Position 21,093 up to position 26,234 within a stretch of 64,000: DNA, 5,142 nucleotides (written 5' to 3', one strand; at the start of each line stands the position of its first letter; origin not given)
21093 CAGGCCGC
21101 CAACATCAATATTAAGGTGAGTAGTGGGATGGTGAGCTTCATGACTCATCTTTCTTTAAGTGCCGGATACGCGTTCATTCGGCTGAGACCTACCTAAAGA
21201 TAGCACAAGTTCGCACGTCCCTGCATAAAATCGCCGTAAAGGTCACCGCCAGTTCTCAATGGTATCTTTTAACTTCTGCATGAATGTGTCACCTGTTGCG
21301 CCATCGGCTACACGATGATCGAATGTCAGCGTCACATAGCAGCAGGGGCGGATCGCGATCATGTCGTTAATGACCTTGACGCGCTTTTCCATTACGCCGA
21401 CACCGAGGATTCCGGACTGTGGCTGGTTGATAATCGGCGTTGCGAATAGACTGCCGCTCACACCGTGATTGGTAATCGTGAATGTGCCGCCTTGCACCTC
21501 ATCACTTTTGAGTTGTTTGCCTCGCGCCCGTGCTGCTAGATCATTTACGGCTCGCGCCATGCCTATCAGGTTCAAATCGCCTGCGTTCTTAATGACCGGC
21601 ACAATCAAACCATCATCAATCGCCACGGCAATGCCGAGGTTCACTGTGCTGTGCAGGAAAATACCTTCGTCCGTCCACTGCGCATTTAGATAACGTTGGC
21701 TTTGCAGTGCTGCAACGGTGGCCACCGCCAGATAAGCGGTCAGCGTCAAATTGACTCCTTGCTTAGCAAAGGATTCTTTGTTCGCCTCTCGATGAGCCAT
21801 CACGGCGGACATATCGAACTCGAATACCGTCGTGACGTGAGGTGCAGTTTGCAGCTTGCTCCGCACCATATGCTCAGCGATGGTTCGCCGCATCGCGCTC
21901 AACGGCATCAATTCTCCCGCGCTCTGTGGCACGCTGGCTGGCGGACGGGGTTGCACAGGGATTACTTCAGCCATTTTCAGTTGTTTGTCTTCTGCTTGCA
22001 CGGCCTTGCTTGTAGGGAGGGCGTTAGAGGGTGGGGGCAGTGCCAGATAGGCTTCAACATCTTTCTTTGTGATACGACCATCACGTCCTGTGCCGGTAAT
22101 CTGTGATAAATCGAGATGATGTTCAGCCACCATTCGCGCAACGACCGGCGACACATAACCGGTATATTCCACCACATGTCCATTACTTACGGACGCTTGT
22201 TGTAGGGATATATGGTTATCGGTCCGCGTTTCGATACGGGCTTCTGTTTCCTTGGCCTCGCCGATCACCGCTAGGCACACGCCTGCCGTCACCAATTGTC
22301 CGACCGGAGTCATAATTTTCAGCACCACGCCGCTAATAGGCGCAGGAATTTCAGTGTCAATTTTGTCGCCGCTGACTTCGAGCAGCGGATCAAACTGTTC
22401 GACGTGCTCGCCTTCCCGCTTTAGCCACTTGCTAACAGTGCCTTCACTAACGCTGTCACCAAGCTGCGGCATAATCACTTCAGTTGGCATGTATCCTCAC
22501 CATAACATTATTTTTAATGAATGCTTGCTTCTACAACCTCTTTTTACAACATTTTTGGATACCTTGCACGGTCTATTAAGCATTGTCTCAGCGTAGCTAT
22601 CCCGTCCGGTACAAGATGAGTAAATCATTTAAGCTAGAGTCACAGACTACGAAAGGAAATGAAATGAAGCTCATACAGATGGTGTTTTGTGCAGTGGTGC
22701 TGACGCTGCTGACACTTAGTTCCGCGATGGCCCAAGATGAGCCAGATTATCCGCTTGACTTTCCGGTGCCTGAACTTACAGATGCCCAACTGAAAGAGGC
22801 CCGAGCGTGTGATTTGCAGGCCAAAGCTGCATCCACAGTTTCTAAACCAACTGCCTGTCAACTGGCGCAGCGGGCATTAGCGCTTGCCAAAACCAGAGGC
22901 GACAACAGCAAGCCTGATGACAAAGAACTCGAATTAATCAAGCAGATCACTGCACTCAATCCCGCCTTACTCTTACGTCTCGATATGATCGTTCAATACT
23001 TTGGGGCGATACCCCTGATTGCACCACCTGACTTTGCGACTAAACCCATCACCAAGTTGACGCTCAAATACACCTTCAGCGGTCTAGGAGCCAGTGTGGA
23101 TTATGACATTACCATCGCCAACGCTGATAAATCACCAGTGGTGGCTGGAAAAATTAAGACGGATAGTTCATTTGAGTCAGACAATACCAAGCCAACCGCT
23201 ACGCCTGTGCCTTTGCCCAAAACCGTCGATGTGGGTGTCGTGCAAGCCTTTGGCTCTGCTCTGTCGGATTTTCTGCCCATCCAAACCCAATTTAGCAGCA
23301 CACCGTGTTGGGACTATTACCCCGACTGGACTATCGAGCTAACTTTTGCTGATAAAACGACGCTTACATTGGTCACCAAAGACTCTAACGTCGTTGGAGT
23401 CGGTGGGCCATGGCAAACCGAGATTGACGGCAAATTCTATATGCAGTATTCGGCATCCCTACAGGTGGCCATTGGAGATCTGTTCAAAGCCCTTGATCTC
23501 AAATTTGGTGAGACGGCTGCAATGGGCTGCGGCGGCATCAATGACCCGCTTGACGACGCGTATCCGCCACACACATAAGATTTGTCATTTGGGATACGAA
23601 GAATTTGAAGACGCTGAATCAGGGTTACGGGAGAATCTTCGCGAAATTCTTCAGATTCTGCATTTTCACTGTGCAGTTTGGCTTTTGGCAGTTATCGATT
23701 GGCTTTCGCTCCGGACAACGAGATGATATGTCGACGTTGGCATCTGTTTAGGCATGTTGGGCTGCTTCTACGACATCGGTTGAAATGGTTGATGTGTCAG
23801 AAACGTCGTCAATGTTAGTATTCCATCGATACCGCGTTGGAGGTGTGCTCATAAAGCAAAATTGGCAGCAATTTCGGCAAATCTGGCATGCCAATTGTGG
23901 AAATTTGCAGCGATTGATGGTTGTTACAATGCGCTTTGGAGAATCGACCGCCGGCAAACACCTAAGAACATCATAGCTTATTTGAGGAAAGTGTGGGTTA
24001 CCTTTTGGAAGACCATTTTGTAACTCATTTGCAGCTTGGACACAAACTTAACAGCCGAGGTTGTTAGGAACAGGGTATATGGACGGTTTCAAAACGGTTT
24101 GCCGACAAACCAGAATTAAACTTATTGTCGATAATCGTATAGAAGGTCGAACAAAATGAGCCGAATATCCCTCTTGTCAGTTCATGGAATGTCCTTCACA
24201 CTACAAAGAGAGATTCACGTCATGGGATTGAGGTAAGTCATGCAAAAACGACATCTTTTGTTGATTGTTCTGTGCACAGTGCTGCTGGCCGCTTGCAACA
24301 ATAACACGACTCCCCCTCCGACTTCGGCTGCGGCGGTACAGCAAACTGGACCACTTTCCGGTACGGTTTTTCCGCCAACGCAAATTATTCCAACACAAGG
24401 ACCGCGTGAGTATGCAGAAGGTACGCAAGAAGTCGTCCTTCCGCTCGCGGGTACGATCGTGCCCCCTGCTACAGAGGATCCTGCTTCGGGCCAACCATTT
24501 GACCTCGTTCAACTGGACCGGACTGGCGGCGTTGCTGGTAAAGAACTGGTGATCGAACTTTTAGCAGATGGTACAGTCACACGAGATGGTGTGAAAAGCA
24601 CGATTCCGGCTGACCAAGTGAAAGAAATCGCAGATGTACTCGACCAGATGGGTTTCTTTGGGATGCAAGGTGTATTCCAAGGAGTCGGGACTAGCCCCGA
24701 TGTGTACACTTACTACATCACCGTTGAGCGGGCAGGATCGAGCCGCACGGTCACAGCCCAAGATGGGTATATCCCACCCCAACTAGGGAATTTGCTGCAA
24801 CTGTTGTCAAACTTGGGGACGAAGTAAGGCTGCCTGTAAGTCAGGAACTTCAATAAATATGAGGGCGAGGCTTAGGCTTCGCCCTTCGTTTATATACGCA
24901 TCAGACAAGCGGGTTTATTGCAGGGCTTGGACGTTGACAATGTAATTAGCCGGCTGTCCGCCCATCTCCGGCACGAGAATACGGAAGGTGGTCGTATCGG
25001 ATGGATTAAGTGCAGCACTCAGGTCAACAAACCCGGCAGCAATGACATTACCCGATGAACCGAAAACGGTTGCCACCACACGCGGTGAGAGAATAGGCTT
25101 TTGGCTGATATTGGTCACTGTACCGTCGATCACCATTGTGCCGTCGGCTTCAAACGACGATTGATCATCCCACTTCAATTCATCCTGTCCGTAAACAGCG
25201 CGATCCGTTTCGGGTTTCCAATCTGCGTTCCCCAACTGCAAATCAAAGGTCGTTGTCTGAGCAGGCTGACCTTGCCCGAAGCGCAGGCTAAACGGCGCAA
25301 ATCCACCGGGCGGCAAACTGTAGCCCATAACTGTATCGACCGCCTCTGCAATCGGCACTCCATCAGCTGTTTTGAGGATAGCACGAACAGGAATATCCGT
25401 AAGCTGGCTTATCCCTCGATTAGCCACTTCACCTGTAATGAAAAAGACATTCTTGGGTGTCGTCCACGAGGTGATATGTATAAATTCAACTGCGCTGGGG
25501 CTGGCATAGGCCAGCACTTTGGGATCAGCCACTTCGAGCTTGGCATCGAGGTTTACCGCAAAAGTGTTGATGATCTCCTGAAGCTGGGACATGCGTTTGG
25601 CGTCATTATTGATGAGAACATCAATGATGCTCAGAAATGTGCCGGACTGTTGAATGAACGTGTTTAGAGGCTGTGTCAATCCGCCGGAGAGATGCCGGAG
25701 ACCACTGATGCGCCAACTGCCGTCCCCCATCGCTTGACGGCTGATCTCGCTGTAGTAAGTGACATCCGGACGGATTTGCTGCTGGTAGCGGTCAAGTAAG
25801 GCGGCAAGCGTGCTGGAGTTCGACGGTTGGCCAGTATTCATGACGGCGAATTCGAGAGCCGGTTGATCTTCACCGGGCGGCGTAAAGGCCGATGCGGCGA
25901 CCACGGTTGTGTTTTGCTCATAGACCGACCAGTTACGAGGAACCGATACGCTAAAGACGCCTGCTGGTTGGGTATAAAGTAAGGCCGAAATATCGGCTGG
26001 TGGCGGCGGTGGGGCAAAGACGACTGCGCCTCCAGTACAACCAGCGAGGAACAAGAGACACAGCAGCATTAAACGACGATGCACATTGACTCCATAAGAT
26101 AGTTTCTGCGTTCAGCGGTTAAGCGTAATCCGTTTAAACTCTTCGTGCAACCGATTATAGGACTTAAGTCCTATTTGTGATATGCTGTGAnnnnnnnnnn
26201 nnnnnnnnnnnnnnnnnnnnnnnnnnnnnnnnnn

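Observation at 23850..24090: Copy C of the repeat family in inverted orientation, between two unrelated plus-strand genes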

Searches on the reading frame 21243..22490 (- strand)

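Call 13: search_protein_families(library=pfam, proteins=[window:21243-22490:-], max_evalue=0.01)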
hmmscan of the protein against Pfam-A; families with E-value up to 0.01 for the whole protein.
window:21243-22490:- (415 aa): 4 families
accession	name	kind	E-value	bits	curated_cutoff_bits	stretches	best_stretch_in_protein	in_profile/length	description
PF00198.28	2-oxoacid_dh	-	8.6e-74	248.3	23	1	193-414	5-227/232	2-oxoacid dehydrogenases acyltransferase (catalytic domain)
PF00364.28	Biotin_lipoyl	-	3.9e-19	68.7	22.1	1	4-76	2-73/73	Biotin-requiring enzyme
PF02817.22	E3_binding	-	2.1e-13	50.6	23.7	1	113-146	3-36/36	e3 binding domain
PF13437.12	HlyD_3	-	0.00059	21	22.2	0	48-89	2-43/106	HlyD family secretion protein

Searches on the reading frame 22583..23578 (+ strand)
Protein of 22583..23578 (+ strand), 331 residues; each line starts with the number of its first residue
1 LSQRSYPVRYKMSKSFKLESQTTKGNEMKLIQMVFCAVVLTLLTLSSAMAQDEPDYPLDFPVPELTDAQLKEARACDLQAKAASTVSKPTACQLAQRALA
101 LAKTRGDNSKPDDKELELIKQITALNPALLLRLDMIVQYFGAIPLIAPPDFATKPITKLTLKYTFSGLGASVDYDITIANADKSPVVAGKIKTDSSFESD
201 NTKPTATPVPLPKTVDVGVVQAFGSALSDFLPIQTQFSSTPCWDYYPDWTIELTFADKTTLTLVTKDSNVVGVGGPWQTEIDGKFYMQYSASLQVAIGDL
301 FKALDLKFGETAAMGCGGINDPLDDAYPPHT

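Call 13: search_protein_families(library=pfam, proteins=[window:22583-23578:+], max_evalue=0.01)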
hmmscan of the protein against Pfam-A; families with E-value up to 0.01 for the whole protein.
window:22583-23578:+ (331 aa): 0 families

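Call 38: find_homologous_proteins(query=window:22583-23578:+, max_evalue=1e-20)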
Query window:22583-23578:+ (331 aa): 43 proteins with E <= 1e-20 among 2990 candidates.
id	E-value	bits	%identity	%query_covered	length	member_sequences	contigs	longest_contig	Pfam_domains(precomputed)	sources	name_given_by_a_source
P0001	9.0e-198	674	100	92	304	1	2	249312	-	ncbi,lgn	-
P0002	2.8e-145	501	74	91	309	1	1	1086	-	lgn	-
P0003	6.5e-145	500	72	91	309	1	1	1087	-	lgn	-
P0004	1.2e-138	479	70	91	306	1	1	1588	-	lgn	-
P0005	2.6e-127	442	66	85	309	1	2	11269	-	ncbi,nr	ncbi:MAG: hypothetical protein H0X30_16785 [Anaerolineae bacterium]|nr:hypothetical protein [Anaerol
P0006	2.5e-111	390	63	84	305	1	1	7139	-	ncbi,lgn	-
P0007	1.9e-109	384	59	90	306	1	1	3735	-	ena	-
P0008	6.3e-104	365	56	91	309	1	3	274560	-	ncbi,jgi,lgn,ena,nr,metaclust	ncbi:MAG: hypothetical protein LCI00_25240 [Chloroflexi bacterium]|nr:hypothetical protein [Chlorofl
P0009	8.2e-97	342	53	91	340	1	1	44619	-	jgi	jgi:hypothetical protein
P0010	1.9e-96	341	52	91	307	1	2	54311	-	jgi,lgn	jgi:hypothetical protein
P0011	4.9e-93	330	50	92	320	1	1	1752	-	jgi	jgi:hypothetical protein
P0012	3.4e-92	327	55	83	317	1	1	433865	-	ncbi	ncbi:MAG: hypothetical protein R3E39_20575 [Anaerolineae bacterium]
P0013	2.0e-87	311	52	88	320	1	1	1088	-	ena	-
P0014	2.5e-87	311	51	89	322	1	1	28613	-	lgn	-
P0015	1.3e-86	309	51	83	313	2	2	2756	-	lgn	-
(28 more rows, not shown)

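Call 39: find_encoding_contigs(protein=P0001, flank=3000, max_places=2)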
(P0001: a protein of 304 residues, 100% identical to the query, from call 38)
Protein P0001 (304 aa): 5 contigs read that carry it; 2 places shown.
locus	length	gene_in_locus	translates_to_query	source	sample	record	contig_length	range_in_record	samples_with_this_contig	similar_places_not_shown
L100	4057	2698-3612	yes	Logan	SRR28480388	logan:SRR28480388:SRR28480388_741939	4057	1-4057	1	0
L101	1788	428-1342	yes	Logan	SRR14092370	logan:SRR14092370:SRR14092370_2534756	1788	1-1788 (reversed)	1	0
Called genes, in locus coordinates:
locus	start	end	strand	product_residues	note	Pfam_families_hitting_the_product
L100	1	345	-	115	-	?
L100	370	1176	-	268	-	-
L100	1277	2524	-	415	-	PF00364:Biotin_lipoyl, PF25917:BSH_RND (weak), PF25997:BSH_YhbJ (weak), PF02817:E3_binding, PF00198:2-oxoacid_dh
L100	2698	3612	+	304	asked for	-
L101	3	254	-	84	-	?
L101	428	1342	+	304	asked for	-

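Call 40: find_encoding_contigs(protein=P0005, flank=4000, max_places=2)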
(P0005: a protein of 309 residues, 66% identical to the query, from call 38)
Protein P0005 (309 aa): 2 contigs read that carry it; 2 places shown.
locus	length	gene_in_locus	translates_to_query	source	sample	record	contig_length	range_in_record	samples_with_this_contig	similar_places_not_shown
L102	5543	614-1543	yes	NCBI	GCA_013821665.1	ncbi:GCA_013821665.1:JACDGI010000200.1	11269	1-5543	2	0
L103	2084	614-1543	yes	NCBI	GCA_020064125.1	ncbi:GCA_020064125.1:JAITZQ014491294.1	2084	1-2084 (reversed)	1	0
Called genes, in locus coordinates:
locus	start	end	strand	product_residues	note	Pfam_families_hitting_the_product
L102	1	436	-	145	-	PF00364:Biotin_lipoyl, PF25917:BSH_RND (weak), PF25997:BSH_YhbJ (weak), PF02817:E3_binding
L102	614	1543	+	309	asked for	-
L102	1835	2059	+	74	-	-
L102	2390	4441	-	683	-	PF00037:Fer4 (faint), PF12838:Fer4_7 (weak), PF13183:Fer4_8, PF13187:Fer4_9, PF13237:Fer4_10, PF02754:CCG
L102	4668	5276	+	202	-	PF12867:DinB_2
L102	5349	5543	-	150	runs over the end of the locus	-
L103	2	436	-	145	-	PF00364:Biotin_lipoyl, PF25917:BSH_RND (weak), PF25997:BSH_YhbJ (weak), PF02817:E3_binding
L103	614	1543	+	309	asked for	-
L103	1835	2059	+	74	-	-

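Call 41: find_encoding_contigs(protein=P0006, flank=4000, max_places=2)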
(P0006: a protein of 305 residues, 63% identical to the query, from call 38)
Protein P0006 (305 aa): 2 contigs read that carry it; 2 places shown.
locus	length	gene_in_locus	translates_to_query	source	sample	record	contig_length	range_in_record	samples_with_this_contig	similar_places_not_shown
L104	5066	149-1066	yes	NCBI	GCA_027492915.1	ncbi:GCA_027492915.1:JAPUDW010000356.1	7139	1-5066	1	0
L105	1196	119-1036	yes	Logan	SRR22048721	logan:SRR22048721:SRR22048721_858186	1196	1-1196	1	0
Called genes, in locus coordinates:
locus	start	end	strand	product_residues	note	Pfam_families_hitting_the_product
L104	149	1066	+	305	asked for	-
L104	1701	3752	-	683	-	PF00037:Fer4 (faint), PF12838:Fer4_7 (weak), PF13183:Fer4_8, PF13187:Fer4_9, PF13237:Fer4_10, PF02754:CCG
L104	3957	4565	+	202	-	PF12867:DinB_2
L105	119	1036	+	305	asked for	-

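Call 42: find_encoding_contigs(protein=P0008, flank=4000, max_places=2)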
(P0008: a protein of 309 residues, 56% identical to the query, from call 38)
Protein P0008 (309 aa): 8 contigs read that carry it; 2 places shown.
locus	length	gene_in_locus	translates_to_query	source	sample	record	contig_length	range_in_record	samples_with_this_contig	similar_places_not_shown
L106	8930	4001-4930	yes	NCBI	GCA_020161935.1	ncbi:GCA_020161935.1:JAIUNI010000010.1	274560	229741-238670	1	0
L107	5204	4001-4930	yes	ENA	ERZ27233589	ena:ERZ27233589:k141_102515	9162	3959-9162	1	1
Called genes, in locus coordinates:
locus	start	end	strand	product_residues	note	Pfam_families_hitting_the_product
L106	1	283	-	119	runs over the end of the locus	-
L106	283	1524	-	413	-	PF00999:Na_H_Exchanger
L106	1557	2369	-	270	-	-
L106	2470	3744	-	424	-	PF00364:Biotin_lipoyl, PF25917:BSH_RND (faint), PF25997:BSH_YhbJ (faint), PF02817:E3_binding, PF00198:2-oxoacid_dh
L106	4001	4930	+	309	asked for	-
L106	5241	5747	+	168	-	-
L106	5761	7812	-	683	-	PF12838:Fer4_7 (faint), PF00037:Fer4 (faint), PF13183:Fer4_8, PF13187:Fer4_9, PF13237:Fer4_10, PF02754:CCG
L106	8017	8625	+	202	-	PF12867:DinB_2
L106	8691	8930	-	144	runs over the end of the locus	-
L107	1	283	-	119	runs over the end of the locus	-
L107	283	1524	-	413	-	PF00999:Na_H_Exchanger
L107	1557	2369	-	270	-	-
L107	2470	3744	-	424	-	PF00364:Biotin_lipoyl, PF25917:BSH_RND (faint), PF25997:BSH_YhbJ (faint), PF02817:E3_binding, PF00198:2-oxoacid_dh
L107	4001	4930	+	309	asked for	-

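Call 71: list_cluster_members(proteins=[P0001])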
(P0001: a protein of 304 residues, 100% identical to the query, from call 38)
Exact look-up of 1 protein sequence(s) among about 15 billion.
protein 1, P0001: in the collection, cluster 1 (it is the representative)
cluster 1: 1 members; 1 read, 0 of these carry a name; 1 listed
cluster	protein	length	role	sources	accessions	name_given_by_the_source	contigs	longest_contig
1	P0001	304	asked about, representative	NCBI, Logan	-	-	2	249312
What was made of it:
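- Tried and rejected: Naming it through the exact flanking protein gave no name (call 71).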

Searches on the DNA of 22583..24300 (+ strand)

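Call 22: search_rna_families(source=window, start=23500, end=24300, threshold=evalue, max_evalue=10)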
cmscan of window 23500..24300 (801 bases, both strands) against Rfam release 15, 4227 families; matches with E-value up to 10: 2.
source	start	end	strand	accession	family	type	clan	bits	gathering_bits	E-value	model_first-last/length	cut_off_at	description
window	23994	24110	-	RF01709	Lacto-rpoB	Cis-reg;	-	22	40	1.1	1-58/58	no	Lacto-rpoB RNA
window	23605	23691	+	RF02147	MEG8_3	Gene; lncRNA;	-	10.5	40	8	1-66/66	no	Maternally expressed 8 exon 3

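Call 75: search_rna_families(source=L102, start=1700, end=2400, threshold=evalue, max_evalue=5)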
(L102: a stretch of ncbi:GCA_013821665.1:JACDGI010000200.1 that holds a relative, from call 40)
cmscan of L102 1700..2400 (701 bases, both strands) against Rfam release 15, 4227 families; matches with E-value up to 5: 1.
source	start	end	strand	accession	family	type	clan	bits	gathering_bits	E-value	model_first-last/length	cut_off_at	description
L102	1960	2109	-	RF02768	Ysr155_RyfD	Gene; sRNA;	-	15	42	2.6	1-140/140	no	Yersinia sRNA 155(RyfD)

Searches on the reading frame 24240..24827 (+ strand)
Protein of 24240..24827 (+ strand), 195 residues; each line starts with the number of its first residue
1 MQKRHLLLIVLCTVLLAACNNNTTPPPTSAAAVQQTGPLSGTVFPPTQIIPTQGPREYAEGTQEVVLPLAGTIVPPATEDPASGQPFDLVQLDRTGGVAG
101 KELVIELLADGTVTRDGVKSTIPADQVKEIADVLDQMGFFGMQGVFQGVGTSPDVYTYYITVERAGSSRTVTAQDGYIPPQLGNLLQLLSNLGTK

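Call 13: search_protein_families(library=pfam, proteins=[window:24240-24827:+], max_evalue=0.01)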
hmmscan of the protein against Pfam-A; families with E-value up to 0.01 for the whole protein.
window:24240-24827:+ (195 aa): 2 families
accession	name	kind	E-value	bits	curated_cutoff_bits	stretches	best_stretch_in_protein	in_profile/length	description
PF20242.3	Emfourin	-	1.5e-07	32.2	27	1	120-189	22-90/91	Emfourin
PF20033.5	DUF6438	-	0.00016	22.4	30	1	118-192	41-115/116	Domain of unknown function (DUF6438)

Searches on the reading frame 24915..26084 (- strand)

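Call 13: search_protein_families(library=pfam, proteins=[window:24915-26084:-], max_evalue=0.01)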
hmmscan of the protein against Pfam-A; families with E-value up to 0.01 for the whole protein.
window:24915-26084:- (389 aa): 1 family
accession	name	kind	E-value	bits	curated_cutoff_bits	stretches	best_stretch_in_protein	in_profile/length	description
PF11906.13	DUF3426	-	0.00021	21.9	27.7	0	312-351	64-103/147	Protein of unknown function (DUF3426)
